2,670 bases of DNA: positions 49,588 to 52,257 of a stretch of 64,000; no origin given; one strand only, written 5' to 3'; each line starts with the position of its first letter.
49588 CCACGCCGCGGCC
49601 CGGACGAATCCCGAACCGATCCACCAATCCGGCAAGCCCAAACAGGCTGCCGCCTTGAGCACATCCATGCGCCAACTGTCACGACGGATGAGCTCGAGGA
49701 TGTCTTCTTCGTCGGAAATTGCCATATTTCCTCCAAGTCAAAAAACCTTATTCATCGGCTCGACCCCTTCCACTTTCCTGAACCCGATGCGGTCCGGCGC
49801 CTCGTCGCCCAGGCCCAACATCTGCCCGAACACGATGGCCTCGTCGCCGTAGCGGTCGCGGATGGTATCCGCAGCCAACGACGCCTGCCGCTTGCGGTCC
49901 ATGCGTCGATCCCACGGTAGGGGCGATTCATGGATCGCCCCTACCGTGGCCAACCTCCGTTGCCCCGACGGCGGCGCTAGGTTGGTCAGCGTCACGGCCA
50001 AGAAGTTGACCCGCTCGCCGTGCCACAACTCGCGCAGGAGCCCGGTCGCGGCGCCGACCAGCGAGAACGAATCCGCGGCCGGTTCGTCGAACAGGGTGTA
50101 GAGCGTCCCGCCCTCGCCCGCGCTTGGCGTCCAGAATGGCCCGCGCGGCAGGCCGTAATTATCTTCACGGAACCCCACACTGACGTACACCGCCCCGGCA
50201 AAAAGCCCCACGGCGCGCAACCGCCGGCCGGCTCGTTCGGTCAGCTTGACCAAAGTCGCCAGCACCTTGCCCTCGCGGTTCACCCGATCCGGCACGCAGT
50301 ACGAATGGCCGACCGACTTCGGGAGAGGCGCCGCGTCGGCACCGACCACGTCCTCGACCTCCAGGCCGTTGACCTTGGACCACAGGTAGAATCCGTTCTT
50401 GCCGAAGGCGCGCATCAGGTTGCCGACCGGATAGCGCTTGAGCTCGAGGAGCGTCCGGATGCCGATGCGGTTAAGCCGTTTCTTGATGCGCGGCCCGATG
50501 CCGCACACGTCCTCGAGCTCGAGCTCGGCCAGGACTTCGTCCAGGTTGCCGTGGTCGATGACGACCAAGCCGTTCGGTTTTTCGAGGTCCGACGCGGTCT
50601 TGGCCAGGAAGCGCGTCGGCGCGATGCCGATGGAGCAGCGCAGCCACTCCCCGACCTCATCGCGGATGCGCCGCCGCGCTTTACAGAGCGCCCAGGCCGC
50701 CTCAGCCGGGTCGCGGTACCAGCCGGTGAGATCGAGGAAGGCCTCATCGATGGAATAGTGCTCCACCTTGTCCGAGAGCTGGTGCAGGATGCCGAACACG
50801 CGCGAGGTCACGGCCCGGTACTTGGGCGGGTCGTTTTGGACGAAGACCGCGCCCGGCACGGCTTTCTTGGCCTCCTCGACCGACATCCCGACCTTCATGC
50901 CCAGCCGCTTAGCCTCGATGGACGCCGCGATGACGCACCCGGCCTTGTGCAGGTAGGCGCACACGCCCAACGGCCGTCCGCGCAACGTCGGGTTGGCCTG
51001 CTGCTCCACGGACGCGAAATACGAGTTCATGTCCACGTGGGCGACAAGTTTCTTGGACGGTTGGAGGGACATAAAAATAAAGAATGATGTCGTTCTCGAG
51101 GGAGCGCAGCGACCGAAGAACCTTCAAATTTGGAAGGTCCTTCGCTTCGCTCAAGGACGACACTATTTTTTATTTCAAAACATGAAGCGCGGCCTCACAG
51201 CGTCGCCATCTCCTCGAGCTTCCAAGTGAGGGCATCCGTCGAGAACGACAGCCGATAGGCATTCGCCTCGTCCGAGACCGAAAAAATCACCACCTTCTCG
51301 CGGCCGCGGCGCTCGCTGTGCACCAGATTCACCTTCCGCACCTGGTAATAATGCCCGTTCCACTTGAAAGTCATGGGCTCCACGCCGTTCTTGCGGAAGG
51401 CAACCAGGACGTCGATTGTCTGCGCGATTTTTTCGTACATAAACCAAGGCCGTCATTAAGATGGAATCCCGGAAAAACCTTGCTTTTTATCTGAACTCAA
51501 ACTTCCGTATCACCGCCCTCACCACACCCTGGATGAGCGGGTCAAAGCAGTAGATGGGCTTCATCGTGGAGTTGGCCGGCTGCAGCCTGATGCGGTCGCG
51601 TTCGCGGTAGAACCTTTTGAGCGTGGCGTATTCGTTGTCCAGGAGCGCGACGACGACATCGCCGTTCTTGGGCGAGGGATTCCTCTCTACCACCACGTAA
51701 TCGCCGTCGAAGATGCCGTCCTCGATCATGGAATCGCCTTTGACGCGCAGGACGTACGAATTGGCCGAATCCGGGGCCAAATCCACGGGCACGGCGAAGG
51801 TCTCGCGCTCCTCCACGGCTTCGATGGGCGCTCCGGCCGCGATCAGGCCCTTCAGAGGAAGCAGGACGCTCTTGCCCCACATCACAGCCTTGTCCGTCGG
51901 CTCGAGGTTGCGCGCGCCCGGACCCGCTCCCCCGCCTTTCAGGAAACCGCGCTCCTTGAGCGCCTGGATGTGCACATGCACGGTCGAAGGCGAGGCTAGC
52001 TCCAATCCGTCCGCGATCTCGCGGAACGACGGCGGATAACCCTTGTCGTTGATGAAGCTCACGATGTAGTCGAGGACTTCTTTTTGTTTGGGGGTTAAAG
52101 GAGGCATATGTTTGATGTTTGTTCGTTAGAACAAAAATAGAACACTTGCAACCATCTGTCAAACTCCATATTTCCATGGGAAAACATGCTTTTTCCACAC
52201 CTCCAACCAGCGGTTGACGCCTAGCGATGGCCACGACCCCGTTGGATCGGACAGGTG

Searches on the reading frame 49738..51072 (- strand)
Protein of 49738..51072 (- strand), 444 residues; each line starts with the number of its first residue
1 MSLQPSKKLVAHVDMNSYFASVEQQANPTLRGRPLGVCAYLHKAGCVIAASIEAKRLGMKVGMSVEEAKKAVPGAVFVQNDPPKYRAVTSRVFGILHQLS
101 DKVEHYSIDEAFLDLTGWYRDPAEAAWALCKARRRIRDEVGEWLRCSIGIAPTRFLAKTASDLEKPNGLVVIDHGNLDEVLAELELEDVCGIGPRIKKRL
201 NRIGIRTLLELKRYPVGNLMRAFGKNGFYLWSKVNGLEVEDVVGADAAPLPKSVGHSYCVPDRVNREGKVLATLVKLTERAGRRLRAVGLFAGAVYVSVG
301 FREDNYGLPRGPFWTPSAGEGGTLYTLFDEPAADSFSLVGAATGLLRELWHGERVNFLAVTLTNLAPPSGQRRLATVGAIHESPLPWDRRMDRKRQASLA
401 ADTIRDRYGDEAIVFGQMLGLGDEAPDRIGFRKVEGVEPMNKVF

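Call 7: search_protein_families(library=ncbifam, proteins=[window:49738-51072:-])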
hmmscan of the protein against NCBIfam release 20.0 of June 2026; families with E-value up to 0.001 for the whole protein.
window:49738-51072:- (444 aa): 10 families
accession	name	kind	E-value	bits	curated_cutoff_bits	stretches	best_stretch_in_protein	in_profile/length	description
NF002848.0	PRK03103.1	subfamily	8.7e-63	212.2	381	1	7-419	3-392/410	DNA polymerase IV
NF002677.0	PRK02406.1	equivalog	1e-62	212.3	256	1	8-289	6-282/357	DNA polymerase IV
NF002492.0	PRK01810.1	equivalog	1e-61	208.9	399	1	6-369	8-353/412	DNA polymerase IV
NF003015.0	PRK03858.1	subfamily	2.8e-57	194.6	367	1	10-420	9-387/399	DNA polymerase IV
NF002882.0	PRK03348.1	equivalog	3.7e-56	190.8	389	1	7-299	4-293/461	DNA polymerase IV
NF002751.0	PRK02794.1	equivalog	4e-56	190.7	371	1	10-420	40-419/425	DNA polymerase IV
NF010731.0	PRK14133.1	equivalog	9.5e-52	176.4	362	1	7-297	2-283/352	DNA polymerase IV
NF002292.0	PRK01216.1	equivalog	1.7e-44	152.3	339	1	10-233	3-228/351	DNA polymerase IV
NF002883.0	PRK03352.1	equivalog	1.9e-42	145.8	330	1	7-299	4-291/347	DNA polymerase IV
NF002955.0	PRK03609.1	subfamily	8.2e-35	120.5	431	1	10-357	2-342/422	translesion error-prone DNA polymerase V subunit UmuC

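Call 61: search_protein_families(library=pfam, proteins=[window:49738-51072:-], max_evalue=0.1)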
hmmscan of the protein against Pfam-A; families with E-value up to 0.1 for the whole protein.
window:49738-51072:- (444 aa): 6 families
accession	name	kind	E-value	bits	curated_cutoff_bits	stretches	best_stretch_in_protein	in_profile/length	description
PF00817.25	IMS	-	8.8e-40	136.5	23.2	1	13-162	1-148/148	impB/mucB/samB family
PF11799.13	IMS_C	-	1.5e-10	41.9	20.7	1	251-372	1-105/109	impB/mucB/samB family C-terminal domain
PF11798.14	IMS_HHH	-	0.00016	22.1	24.4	1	175-205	2-32/32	IMS family HHH motif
PF21999.2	IMS_HHH_1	-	0.00018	22.3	27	1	188-234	2-49/53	DNA polymerase-iota, thumb domain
PF14520.12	HHH_5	-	0.052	14.5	27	0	184-216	2-34/57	Helix-hairpin-helix domain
PF11731.14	Cdd1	-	0.08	13.6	25.5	0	185-215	7-37/86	Pathogenicity locus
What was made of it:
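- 49738..51072 (-): Y-family (DinB/Pol IV-like) translesion polymerase gene, probably the last gene of the lexA operon. Calls 7 and 61 identify the IMS domains.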

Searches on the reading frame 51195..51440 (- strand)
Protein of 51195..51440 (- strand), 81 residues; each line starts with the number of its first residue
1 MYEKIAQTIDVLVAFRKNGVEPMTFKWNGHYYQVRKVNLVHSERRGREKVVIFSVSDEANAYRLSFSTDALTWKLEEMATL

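Call 7: search_protein_families(library=ncbifam, proteins=[window:51195-51440:-])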
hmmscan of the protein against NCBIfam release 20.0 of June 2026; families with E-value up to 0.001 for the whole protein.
window:51195-51440:- (81 aa): 0 families

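Call 61: search_protein_families(library=pfam, proteins=[window:51195-51440:-], max_evalue=0.1)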
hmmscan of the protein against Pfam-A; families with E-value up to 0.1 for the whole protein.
window:51195-51440:- (81 aa): 1 family
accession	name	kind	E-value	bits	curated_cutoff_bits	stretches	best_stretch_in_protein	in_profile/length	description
PF20114.4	DUF6504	-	0.0026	18.4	24.2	1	4-49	9-54/103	Domain of unknown function (DUF6504)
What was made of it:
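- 51195..51440 (-): orf81, a small conserved gene between lexA and the polymerase gene. It is probably in the same operon. It has only a sub-threshold DUF6504 match, 18.4 bits against a cut-off of 24.2 (call 61).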

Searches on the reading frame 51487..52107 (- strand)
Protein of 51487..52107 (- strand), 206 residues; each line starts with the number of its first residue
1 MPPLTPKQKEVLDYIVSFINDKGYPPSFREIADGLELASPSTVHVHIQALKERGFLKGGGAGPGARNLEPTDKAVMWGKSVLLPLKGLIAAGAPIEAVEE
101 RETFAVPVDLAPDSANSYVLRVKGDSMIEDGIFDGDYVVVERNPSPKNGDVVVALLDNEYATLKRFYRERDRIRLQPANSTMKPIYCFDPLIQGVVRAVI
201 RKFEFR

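Call 7: search_protein_families(library=ncbifam, proteins=[window:51487-52107:-])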
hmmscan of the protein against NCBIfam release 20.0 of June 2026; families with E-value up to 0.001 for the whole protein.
window:51487-52107:- (206 aa): 2 families
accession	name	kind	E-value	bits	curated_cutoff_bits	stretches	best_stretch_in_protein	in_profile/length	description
TIGR00498.1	lexA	equivalog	2.6e-49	167.6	110.95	1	1-203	1-202/203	transcriptional repressor LexA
NF007621.2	PRK10276.1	subfamily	3.5e-19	68.9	110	1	111-200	23-114/115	translesion error-prone DNA polymerase V autoproteolytic subunit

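Call 11: find_related_loci(query=window:51487-52107:-, collection=genome_contigs, flank=3000)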
Query window:51487-52107:- (206 aa) in genome_contigs; peptide patterns used: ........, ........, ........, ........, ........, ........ (x = any residue, [..] = any of these).
599 stretches matched a pattern (row limit reached: there are more); 542 encode a relative of the query (tblastn E <= 1e-3); the best 80 are kept; 80 distinct loci.
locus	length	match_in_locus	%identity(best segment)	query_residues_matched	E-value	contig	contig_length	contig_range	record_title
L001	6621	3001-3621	98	1-206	1e-133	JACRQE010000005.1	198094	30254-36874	MAG: Candidatus Uhrbacteria bacterium isolate NC_groundwater_2005_Pr3_S-0.65um_55_6 SR2-18-Sp65_coassembly_scaffold_3308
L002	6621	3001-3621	92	1-206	5e-126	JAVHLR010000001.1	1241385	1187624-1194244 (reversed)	MAG: Patescibacteria group bacterium isolate Ess09-17 NODE_1_length_1241385_cov_18.045301, whole genome shotgun sequence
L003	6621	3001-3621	91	1-206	2e-125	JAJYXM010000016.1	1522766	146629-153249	MAG: bacterium isolate FK3.bin42 NODE_1_length_1522766_cov_4.043218, whole genome shotgun sequence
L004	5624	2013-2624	90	1-203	4e-122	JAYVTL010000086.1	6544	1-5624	MAG: Candidatus Uhrbacteria bacterium isolate GL74_UP_concoct_124_sub GL74_UP_concoct_124_sub_85, whole genome shotgun s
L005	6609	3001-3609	87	1-206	2e-120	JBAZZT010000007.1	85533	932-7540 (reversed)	MAG: Patescibacteria group bacterium isolate SO_2017_GW3_23 scaffold_274_c1_OW296A_2017, whole genome shotgun sequence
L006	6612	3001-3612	88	1-203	3e-120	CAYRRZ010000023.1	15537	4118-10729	MAG TPA_asm: uncultured Gammaproteobacteria bacterium isolate SRP170004_co1_563 genome assembly, contig: NODE_5940_lengt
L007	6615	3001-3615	86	1-204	7e-119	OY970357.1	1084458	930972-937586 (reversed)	MAG: Candidatus Uhrbacteria bacterium isolate MFD02416.bin.c.4 genome assembly, chromosome: 1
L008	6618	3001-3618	87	2-205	8e-119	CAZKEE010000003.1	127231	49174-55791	MAG TPA_asm: uncultured Gammaproteobacteria bacterium isolate binchicken_co185_197 genome assembly, contig: NODE_180_len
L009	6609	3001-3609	87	1-204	1e-118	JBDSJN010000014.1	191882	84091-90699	MAG: Patescibacteria group bacterium isolate cluster1_bin.323 k127_14067612, whole genome shotgun sequence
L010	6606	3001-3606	86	1-205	2e-117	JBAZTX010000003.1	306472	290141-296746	MAG: Patescibacteria group bacterium isolate SO_2017_GW1_213 NODE_275_length_306472_cov_18.503805_OW334_2017, whole geno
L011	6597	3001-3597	87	4-203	6e-117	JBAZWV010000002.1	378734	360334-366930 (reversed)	MAG: Patescibacteria group bacterium isolate SO_2017_GW1_40 NODE_189_length_378734_cov_1.381166_OW334_2017, whole genome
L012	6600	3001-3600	87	1-203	9e-117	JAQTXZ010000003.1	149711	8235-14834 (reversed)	MAG: Patescibacteria group bacterium isolate STC_25 NODE_250_length_149711_cov_7.202876_Sandtown_C, whole genome shotgun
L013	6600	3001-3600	88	2-203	8e-117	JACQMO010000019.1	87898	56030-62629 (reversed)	MAG: Candidatus Uhrbacteria bacterium isolate NC_groundwater_1231_Ag_S-0.1um_60_33 S_p1_S3_coassembly_k141_1680258, whol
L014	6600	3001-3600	86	1-203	1e-116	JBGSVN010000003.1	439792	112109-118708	MAG: Patescibacteria group bacterium isolate JTS-AC458 k141_20320, whole genome shotgun sequence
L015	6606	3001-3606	86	1-205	2e-116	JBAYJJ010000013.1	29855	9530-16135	MAG: Patescibacteria group bacterium isolate SO_2016_GW1_53 scaffold02773_OW334_2016, whole genome shotgun sequence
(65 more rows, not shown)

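Call 45: search_solved_structures(query=window:51487-52107:-, max_evalue=0.001, show_alignments=4)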
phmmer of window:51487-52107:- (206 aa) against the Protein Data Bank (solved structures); distinct sequences matched with E-value up to 0.001: 21.
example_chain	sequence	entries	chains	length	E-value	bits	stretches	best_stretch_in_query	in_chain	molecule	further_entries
3k2z_A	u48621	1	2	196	3.7e-29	105.2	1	4-188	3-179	LexA repressor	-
7b5g_A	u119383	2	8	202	5e-25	91.7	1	2-187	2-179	LexA repressor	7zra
7ocj_A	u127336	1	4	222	7e-25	91.3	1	2-187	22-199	LexA repressor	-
1jhh_A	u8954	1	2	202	1.3e-24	90.4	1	2-187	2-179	LEXA REPRESSOR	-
3jso_A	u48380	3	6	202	3.2e-24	89.1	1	2-187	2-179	LexA repressor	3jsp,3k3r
8trg_I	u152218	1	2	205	3.3e-24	89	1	2-187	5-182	LexA repressor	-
1jhf_A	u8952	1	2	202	4.8e-24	88.5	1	2-187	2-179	LEXA REPRESSOR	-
8s7g_A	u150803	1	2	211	1.2e-23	87.2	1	4-187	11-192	LexA repressor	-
6a2q_A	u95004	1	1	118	8.3e-16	61.6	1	92-202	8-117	LexA repressor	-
6a2r_A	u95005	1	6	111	1.2e-15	61.2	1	93-202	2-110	LexA repressor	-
6a2s_A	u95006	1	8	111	3.1e-15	59.8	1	93-202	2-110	LexA repressor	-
6a2t_A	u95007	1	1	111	7.7e-15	58.5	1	93-202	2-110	LexA repressor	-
1jhc_A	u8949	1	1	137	1.2e-14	57.9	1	83-187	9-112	LEXA REPRESSOR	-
8gms_A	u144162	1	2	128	1.9e-14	57.2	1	83-187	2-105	LexA repressor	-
1jhe_A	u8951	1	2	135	2.4e-13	53.6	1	83-187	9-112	LEXA REPRESSOR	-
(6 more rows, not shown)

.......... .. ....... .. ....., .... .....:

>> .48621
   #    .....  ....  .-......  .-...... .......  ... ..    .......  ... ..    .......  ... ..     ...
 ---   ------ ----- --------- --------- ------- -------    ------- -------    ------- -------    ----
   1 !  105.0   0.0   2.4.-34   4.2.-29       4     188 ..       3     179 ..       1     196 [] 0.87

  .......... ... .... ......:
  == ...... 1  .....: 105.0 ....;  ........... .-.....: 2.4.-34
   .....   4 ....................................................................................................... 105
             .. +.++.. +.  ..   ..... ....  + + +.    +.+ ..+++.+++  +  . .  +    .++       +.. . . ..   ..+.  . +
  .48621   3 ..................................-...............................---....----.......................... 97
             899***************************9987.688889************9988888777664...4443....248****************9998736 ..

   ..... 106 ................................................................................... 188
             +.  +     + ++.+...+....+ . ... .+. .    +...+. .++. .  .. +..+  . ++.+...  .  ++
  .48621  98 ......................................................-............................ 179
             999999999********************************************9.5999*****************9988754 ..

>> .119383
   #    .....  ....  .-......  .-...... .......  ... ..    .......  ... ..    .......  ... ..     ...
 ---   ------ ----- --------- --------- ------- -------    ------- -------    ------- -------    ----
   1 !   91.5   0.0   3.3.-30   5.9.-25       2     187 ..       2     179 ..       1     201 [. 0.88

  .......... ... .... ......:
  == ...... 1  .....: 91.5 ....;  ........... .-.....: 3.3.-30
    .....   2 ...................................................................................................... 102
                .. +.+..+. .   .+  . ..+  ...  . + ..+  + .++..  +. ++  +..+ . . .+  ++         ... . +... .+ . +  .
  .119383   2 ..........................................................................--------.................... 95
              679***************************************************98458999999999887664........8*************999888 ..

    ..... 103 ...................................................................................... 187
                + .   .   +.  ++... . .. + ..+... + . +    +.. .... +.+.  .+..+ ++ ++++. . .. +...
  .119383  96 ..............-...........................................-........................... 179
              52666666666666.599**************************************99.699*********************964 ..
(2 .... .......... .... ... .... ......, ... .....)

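Call 61: search_protein_families(library=pfam, proteins=[window:51487-52107:-], max_evalue=0.1)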
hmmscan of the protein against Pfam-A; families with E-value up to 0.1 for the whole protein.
window:51487-52107:- (206 aa): 11 families
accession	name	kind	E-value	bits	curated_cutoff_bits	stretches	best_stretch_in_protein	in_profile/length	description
PF00717.28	Peptidase_S24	-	3e-29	101.5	23.3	1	85-187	2-103/116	Peptidase S24-like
PF01726.22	LexA_DNA_bind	-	3.3e-19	68.8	23.7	1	1-57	1-57/65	LexA DNA binding domain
PF09339.16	HTH_IclR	-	0.0034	17.6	22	1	25-57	18-49/52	IclR helix-turn-helix domain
PF03444.21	HrcA_DNA-bdg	-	0.004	17.2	21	1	4-74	2-69/79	Winged helix-turn-helix transcription repressor, HrcA DNA-binding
PF08279.18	HTH_11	-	0.0088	16.3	25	1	14-54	4-43/55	HTH domain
PF12802.13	MarR_2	-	0.011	16.3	27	1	5-57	4-51/61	MarR family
PF00196.25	GerE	-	0.011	15.8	23.5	1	3-52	2-43/57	Bacterial regulatory proteins, luxR family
PF13412.12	HTH_24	-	0.014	15.4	21.9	1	27-57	19-48/48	Winged helix-turn-helix DNA-binding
PF12840.13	HTH_20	-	0.016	15.6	27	1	25-57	18-49/51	Helix-turn-helix domain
PF13730.12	HTH_36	-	0.045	14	25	0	4-56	3-55/55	Helix-turn-helix domain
PF01022.26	HTH_5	-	0.095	13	22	0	26-56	16-45/47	Bacterial regulatory protein, arsR family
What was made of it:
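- On LexA operator (SOS box): The alignment to E. coli and T. maritima LexA shows AAG, GDSM and TLKRF (calls 7, 45, 61).
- The cognate LexA is complete and looks cleavable (calls 7, 45, 61).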

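Call 69: find_homologous_proteins(query=window:51487-52107:-, max_evalue=1e-20)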
Query window:51487-52107:- (206 aa): 7686 proteins with E <= 1e-20 among 8000 candidates; the best 120 are listed.
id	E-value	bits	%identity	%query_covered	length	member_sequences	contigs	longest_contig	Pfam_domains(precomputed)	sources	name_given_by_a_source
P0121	1.8e-132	457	100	100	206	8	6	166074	PF00717.29,PF01726.23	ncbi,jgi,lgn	-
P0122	1.3e-127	442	97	100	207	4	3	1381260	PF00717.29,PF01726.23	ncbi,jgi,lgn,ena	ncbi:MAG: transcriptional repressor LexA [Patescibacteria group bacterium]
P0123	4.5e-120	417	91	100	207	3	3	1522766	PF00717.29,PF01726.23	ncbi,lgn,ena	-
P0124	5.1e-116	404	89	100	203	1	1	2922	PF00717.29,PF01726.23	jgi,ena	-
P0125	5.4e-116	404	89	98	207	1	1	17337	PF00717.29,PF01726.23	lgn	-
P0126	2.7e-115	401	86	99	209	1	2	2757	PF00717.29,PF01726.23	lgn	-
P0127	3.4e-115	401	89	100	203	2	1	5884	PF00717.29,PF01726.23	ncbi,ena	-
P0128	4.1e-115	401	89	99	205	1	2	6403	PF00717.29,PF01726.23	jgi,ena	-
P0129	4.7e-115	400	88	99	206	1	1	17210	PF00717.29,PF01726.23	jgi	jgi:repressor LexA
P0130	4.8e-115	400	89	99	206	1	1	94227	PF00717.29,PF01726.23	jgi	jgi:repressor LexA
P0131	3.8e-114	398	87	99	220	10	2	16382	PF00717.29,PF01726.23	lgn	-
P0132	7.7e-114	397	87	99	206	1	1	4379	PF00717.29,PF01726.23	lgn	-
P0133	8.4e-114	396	88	99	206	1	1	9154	PF00717.29,PF01726.23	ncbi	ncbi:MAG: transcriptional repressor LexA [Patescibacteria group bacterium]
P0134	1.1e-113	396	86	100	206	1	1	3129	PF00717.29,PF01726.23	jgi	jgi:repressor LexA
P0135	1.3e-113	396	88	98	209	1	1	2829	PF00717.29,PF01726.23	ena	-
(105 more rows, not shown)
